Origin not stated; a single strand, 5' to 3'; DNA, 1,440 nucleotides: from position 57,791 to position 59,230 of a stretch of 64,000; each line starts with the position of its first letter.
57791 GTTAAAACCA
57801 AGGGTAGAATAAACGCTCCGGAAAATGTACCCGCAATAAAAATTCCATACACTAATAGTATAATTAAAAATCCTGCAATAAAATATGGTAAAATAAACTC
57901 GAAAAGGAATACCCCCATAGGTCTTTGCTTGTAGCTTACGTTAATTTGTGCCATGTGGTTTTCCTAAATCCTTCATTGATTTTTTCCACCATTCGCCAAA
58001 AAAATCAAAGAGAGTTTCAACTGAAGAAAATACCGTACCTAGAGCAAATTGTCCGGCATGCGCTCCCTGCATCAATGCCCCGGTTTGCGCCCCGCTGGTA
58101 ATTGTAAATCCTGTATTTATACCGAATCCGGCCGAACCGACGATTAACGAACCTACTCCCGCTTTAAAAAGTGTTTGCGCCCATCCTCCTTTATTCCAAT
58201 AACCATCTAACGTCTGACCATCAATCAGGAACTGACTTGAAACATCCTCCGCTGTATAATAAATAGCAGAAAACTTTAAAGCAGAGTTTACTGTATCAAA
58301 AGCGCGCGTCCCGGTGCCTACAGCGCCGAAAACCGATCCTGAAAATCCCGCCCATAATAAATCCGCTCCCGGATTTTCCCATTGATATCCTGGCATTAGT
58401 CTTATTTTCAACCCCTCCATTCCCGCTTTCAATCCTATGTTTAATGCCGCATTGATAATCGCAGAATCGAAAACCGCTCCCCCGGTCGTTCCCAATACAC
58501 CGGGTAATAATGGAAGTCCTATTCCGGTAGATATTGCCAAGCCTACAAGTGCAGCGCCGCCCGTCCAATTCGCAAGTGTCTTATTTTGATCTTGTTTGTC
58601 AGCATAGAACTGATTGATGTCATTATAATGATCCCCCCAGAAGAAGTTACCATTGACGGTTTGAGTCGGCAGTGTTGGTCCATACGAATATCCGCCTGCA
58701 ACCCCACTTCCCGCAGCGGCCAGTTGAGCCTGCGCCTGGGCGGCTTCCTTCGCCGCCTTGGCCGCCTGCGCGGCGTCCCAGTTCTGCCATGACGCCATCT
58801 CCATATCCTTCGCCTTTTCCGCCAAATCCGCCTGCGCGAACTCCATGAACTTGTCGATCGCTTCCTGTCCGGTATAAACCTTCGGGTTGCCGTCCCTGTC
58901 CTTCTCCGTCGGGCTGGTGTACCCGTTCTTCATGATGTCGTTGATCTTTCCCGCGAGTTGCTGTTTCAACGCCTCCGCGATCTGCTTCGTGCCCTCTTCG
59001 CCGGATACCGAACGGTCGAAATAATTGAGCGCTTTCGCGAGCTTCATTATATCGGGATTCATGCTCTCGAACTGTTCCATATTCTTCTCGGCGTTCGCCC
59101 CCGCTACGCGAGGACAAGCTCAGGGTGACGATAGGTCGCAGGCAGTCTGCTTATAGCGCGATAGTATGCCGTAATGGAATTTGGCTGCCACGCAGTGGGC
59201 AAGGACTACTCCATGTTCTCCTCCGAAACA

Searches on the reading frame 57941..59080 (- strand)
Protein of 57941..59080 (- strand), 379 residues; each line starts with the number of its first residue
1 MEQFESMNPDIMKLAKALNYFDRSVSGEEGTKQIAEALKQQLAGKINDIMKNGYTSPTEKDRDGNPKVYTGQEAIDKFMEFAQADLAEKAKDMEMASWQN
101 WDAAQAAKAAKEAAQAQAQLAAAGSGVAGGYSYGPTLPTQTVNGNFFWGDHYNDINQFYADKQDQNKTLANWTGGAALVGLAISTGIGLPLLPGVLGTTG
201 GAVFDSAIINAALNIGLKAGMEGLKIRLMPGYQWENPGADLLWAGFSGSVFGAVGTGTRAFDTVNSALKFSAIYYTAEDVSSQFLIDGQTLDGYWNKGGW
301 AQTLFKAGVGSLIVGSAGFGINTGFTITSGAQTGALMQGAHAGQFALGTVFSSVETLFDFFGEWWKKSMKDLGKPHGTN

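Call 3: search_protein_families(library=pfam, proteins=[window:57941-59080:-], max_evalue=1)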
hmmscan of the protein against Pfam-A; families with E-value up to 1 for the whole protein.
window:57941-59080:- (379 aa): 0 families

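Call 4: search_protein_families(library=ncbifam, proteins=[window:57941-59080:-], max_evalue=1)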
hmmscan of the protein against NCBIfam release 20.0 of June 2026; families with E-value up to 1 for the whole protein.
window:57941-59080:- (379 aa): 1 family
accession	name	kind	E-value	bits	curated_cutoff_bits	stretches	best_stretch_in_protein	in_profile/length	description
NF033634.1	SLATT_1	domain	0.006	16.5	41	0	291-364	10-81/132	SLATT domain-containing protein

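Call 5: search_solved_structures(query=window:57941-59080:-, max_evalue=10)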
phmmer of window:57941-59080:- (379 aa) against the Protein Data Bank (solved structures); distinct sequences matched with E-value up to 10: 1.
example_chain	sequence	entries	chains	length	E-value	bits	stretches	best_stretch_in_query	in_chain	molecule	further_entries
2cw1_A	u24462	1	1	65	1.1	11.5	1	40-76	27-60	SN4m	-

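Call 6: find_homologous_proteins(query=window:57941-59080:-, max_evalue=0.001)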
Query window:57941-59080:- (379 aa): 3 proteins with E <= 0.001 among 8000 candidates.
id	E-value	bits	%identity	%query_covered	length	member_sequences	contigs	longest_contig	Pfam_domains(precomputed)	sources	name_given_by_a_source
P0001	1.7e-249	845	100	100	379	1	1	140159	-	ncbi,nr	ncbi:MAG: hypothetical protein HPY53_00325 [Brevinematales bacterium]|nr:hypothetical protein [Brevi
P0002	1.3e-57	214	97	24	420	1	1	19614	-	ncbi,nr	ncbi:MAG: hypothetical protein HPY53_14425 [Brevinematales bacterium]|nr:hypothetical protein [Brevi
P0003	5.9e-22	96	87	14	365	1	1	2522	-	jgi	jgi:hypothetical protein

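Call 11: find_encoding_contigs(protein=P0002, flank=10000)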
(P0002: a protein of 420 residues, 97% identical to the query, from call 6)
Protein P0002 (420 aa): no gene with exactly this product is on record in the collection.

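Call 12: find_encoding_contigs(protein=P0003, flank=10000)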
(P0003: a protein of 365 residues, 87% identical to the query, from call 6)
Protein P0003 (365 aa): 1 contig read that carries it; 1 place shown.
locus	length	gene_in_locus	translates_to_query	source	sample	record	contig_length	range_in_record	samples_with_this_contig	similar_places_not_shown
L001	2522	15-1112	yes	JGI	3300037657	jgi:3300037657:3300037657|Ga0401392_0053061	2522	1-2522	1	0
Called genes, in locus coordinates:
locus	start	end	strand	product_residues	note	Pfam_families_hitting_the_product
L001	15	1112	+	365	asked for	-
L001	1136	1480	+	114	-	-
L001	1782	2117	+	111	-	PF11950:DUF3467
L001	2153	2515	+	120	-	-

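Call 22: search_protein_representatives(protein=window:57941-59080:-)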
Query: 379 residues. Proteins with E-value up to 0.001 (for the whole library): 8; up to 1e-10: 5; up to 1e-30: 3. The best 8 are listed.
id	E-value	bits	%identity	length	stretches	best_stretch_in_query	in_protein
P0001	5.5e-250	845.2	100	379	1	1-379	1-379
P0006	2.5e-37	145.3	88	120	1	38-120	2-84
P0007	1.8e-32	129.4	59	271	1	1-126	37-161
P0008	8.7e-25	104.1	59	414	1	1-122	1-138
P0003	1.9e-22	96.4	76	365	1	50-117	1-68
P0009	1.8e-08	50.4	30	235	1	131-318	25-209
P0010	2.9e-05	39.8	31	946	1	130-320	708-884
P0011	5.1e-05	39.0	29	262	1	137-254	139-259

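Call 23: predict_structure(protein=window:57941-59080:-)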
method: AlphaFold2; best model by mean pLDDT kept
length: 379 residues; sequences in the alignment: 1
mean_pLDDT: 42.3   pTM: 0.24
mean pLDDT of the five models: 42.3, 36.8, 36.6, 34.5, 31.1
residues with pLDDT >= 90: 0; 70-90: 25; 50-70: 71; < 50: 283
segments of 3 or more residues with pLDDT < 50: 93-361, 368-379
pLDDT, mean of each block of 10 residues (from residue 1): 59 71 58 70 68 63 75 67 61 43 41 41 35 31 31 34 32 36 35 35 36 41 35 36 38 31 29 26 27 33 32 31 30 33 33 38 50 43
secondary structure, 60 per line:
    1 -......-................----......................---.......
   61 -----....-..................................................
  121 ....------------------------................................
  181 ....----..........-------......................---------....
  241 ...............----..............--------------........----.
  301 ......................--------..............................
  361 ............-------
elements in order: H2-7 H9-24 H29-50 E54-60 E66-69 H71-124 H149-184 H189-198 H206-227 H237-255 H260-273 H288-295 H300-322 H331-372

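Call 25: search_protein_families(library=pfam, proteins=[P0002, P0003, P0007, P0008, P0009, P0010, P0011], max_evalue=0.1)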
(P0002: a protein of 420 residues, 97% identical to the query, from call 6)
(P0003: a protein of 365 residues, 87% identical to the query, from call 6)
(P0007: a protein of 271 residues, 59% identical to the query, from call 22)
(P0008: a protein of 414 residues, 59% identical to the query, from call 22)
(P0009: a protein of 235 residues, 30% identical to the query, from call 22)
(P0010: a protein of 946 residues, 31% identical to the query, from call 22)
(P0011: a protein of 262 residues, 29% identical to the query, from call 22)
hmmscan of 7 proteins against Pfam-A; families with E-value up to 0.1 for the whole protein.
P0002 (420 aa): 0 families

P0003 (365 aa): 0 families

P0007 (271 aa): 1 family
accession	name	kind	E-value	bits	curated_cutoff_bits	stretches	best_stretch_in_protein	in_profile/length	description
PF01282.25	Ribosomal_S24e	-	0.077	13.5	24.5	0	68-119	31-82/95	Ribosomal protein S24e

P0008 (414 aa): 1 family
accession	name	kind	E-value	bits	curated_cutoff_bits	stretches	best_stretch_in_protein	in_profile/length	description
PF16013.10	DUF4781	-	0.027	13.7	27.9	1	250-305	80-134/310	Domain of unknown function (DUF4781)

P0009 (235 aa): 0 families

P0010 (946 aa): 1 family
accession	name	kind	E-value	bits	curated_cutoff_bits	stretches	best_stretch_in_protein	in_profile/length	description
PF05593.20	RHS_repeat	-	5.3e-10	39.9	22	2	35-66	1-31/38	RHS Repeat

P0011 (262 aa): 0 families

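Call 38: find_encoding_contigs(protein=P0011, flank=10000)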
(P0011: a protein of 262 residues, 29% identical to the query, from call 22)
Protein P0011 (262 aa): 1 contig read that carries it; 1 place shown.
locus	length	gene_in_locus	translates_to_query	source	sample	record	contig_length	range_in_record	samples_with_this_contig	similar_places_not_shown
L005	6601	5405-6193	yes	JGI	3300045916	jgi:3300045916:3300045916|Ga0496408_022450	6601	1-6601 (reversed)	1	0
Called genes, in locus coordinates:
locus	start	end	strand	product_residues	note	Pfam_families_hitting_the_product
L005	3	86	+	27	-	?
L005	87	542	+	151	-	PF12161:HsdM_N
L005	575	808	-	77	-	-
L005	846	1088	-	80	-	-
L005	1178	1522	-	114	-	-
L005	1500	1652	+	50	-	-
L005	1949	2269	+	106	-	-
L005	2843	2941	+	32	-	-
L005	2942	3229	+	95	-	-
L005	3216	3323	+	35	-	-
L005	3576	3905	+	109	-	-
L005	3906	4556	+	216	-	PF03411:Peptidase_M74 (weak)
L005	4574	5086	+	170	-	-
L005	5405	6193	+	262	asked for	-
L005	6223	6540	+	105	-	-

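Call 39: find_encoding_contigs(protein=P0010, flank=10000)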
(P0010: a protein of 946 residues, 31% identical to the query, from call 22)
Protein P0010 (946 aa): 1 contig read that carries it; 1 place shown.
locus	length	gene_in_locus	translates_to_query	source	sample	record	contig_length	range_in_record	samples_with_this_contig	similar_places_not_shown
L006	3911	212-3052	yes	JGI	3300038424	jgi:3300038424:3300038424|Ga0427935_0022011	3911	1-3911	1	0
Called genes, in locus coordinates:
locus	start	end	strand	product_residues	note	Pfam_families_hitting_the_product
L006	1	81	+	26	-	?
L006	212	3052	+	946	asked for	PF05593:RHS_repeat (faint)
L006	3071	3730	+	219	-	-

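Call 40: find_encoding_contigs(protein=P0009, flank=10000)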
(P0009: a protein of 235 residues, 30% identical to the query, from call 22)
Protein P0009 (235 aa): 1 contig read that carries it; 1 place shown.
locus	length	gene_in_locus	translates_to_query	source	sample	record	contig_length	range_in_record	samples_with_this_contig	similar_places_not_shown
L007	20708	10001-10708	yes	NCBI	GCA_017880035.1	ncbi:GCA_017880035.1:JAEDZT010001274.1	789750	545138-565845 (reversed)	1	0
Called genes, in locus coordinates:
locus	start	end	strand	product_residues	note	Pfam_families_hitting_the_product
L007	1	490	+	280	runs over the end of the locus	PF12796:Ank_2 (faint), PF13637:Ank_4 (faint)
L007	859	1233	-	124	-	-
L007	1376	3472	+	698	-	PF01476:LysM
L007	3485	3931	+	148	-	-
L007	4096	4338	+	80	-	-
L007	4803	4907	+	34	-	-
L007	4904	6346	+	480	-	-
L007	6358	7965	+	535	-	-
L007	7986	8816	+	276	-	PF25218:TseH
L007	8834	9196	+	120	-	-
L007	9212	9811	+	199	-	PF05708:Peptidase_C92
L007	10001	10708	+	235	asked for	-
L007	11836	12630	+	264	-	PF12760:Zn_ribbon_IS1595, PF12762:DDE_Tnp_IS1595 (weak)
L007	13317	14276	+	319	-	-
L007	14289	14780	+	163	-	-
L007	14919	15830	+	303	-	-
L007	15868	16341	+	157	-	-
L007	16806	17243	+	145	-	PF01476:LysM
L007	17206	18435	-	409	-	PF00872:Transposase_mut, PF10551:MULE (weak)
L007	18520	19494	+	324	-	-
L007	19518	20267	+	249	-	-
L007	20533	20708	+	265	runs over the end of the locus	PF12760:Zn_ribbon_IS1595, PF12762:DDE_Tnp_IS1595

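Call 55: search_protein_families(library=phrogs, proteins=[window:57941-59080:-, P0002, P0008, P0009], max_evalue=0.1)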
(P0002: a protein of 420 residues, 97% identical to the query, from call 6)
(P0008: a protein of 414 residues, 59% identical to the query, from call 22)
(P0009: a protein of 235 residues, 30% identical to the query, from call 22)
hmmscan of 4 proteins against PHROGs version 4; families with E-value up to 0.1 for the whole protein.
window:57941-59080:- (379 aa): 1 family
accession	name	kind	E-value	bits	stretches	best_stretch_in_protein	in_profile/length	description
phrog_26784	-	unknown function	0.058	14.3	0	114-180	90-153/166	-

P0002 (420 aa): 1 family
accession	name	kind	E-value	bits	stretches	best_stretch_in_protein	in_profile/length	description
phrog_200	-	other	0.0054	16.9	1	71-149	273-361/379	lipoprotein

P0008 (414 aa): 0 families

P0009 (235 aa): 0 families

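Call 56: search_protein_families(library=padloc, proteins=[window:57941-59080:-, P0002, P0008, P0009], max_evalue=0.1)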
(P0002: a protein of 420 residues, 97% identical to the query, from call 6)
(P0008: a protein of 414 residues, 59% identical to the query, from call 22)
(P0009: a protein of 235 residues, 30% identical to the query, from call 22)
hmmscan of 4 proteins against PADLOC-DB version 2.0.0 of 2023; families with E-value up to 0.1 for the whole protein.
window:57941-59080:- (379 aa): 1 family
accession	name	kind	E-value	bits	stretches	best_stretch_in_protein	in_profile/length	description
PDLC02451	BrxA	-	0.016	13.4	1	153-173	122-142/201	BrxA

P0002 (420 aa): 0 families

P0008 (414 aa): 0 families

P0009 (235 aa): 0 families

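Call 70: search_protein_families(library=pfam, proteins=[L007:1376-3472:+, L007:3485-3931:+, L007:4904-6346:+, L007:6358-7965:+, L007:7986-8816:+, L007:9212-9811:+, L007:13317-14276:+, L007:14919-15830:+, L007:18520-19494:+, L007:16806-17243:+], max_evalue=0.01)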
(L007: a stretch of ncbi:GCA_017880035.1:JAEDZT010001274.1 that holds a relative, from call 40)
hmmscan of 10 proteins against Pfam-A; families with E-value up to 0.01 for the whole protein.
L007:1376-3472:+ (698 aa): 1 family
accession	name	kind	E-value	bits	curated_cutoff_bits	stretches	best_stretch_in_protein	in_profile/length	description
PF01476.26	LysM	-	2e-11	44.1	20.9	1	356-398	1-40/43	LysM domain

L007:3485-3931:+ (148 aa): 0 families

L007:4904-6346:+ (480 aa): 0 families

L007:6358-7965:+ (535 aa): 1 family
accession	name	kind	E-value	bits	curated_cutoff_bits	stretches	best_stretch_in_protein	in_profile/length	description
PF25302.1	NADase_transloc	-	0.0035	18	27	1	77-177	54-145/146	NAD glycohydrolase translocation F5/8 type C domain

L007:7986-8816:+ (276 aa): 2 families
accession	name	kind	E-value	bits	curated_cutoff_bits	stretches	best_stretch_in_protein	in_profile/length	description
PF25218.1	TseH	-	1.6e-25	90.4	27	1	112-248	2-160/167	Type VI secretion system effector TseH-like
PF12671.13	Amidase_6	-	0.00053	20.6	23.2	1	208-253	3-48/163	Putative amidase domain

L007:9212-9811:+ (199 aa): 1 family
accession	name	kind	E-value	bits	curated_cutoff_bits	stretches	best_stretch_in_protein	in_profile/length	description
PF05708.18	Peptidase_C92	-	2.7e-31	109.3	27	1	21-196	2-165/166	Permuted papain-like amidase enzyme, YaeF/YiiX, C92 family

L007:13317-14276:+ (319 aa): 0 families

L007:14919-15830:+ (303 aa): 0 families

L007:18520-19494:+ (324 aa): 0 families

L007:16806-17243:+ (145 aa): 1 family
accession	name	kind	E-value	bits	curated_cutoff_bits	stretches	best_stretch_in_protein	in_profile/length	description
PF01476.26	LysM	-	4.7e-12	46.1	20.9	1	74-118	1-42/43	LysM domain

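Call 82: fold_search(model_id=the predicted structure, library=pdb)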
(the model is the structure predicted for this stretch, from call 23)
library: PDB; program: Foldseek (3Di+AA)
matches with E <= 10: 14; with E <= 0.001: 0
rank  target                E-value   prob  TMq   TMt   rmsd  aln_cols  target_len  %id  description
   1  8bhf_n1               1.2e+00  0.06  0.12  0.16  23.3       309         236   11  Cryo-EM structure of stalled rabbit 80S ribosomes in complex with human CCR4-NOT and CNOT4 (released 2023-09-06)
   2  1xeq_B                6.0e+00  0.20  0.14  0.49   5.6        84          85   14  Crystal tructure of RNA binding domain of influenza B virus non-structural protein (released 2005-09-20)
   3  3r66_A                7.1e+00  0.35  0.12  0.43   2.6        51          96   20  Crystal structure of human ISG15 in complex with NS1 N-terminal region from influenza virus B, Northeast Structural Ge (released 2011-06-08)
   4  6jh1_B                7.1e+00  0.21  0.15  0.53   4.8        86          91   13  Crystal structure of bISG15/NS1B complex (released 2019-10-16)
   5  3sdl_A                7.1e+00  0.15  0.14  0.45   5.5        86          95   14  Crystal structure of human ISG15 in complex with NS1 N-terminal region from influenza B virus, Northeast Structural Ge (released 2011-07-20)
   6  2q12                  8.5e+00  0.04  0.13  0.18  31.4       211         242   11  Crystal Structure of BAR domain of APPL1 (released 2007-08-14)
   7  8i7r_K2               8.5e+00  0.02  0.10  0.09  35.9       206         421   16  In situ structure of axonemal doublet microtubules in mouse sperm with 48-nm repeat (released 2023-10-11)
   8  7rro_B1               9.0e+00  0.03  0.12  0.11  31.3       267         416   13  Structure of the 48-nm repeat doublet microtubule from bovine tracheal cilia (released 2021-10-27)
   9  9bue_R                9.0e+00  0.02  0.12  0.13  21.9       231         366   11  Human calcitonin Receptor in complex with Gs and cagrilintide in the CT-like conformation (repeat) (released 2025-04-16)
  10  7rro_B7               9.0e+00  0.02  0.11  0.10  31.0       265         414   14  Structure of the 48-nm repeat doublet microtubule from bovine tracheal cilia (released 2021-10-27)
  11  9e5c_7f               9.0e+00  0.01  0.12  0.02  29.2       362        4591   14  Cryo-EM structure of 96 nm repeat of microtubule doublet from T. brucei flagellum (released 2025-03-12)
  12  6sga_F5               9.0e+00  0.01  0.11  0.09  29.2       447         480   10  Body domain of the mt-SSU assemblosome from Trypanosoma brucei (released 2019-09-18)
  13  9fqr_E6               9.5e+00  0.02  0.12  0.12  30.9       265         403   14  96-nm repeat of axonemal doublet microtubules from bovine sperm (released 2025-03-26)
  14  8otz_Cq               9.5e+00  0.02  0.11  0.10  30.8       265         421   14  48-nm repeat of the native axonemal doublet microtubule from bovine sperm (released 2023-11-22)

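Call 84: search_protein_families(library=ncbifam, proteins=[P0010, P0009, P0011, L007:18520-19494:+, P0002, P0008, L005:3906-4556:+, L005:4574-5086:+], max_evalue=0.01)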
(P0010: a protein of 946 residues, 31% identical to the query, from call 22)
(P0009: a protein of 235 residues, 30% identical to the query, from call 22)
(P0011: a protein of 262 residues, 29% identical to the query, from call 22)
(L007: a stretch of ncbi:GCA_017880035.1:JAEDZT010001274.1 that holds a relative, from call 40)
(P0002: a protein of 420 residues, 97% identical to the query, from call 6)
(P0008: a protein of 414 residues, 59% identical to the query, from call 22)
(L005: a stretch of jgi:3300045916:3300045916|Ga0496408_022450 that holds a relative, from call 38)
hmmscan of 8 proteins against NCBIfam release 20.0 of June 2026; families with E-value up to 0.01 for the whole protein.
P0010 (946 aa): 3 families
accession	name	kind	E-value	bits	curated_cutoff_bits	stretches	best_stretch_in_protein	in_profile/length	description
TIGR03696.1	Rhs_assc_core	domain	1.6e-17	63.8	32.5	1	383-468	1-75/76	RHS repeat-associated core domain-containing protein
NF041261.1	RHS_core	equivalog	1.7e-11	42.7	2000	2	397-468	1192-1260/1261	RHS element core protein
TIGR01643.1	YD_repeat_2x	repeat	1.2e-05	25.6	15.8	0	221-247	2-29/42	YD repeat-containing protein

P0009 (235 aa): 0 families

P0011 (262 aa): 0 families

L007:18520-19494:+ (324 aa): 0 families

P0002 (420 aa): 0 families

P0008 (414 aa): 0 families

L005:3906-4556:+ (216 aa): 1 family
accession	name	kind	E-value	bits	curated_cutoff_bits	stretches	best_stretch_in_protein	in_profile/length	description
NF006947.1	PRK09429.1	equivalog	1.5e-06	27.8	272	1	37-111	30-101/256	penicillin-insensitive murein endopeptidase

L005:4574-5086:+ (170 aa): 0 families

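Call 91: search_dna_similar(query=window:57941-59080:-, collection=plasmids, mode=protein, max_evalue=0.001, max_rows=10)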
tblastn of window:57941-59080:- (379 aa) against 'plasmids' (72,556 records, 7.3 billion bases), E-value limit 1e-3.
No match.
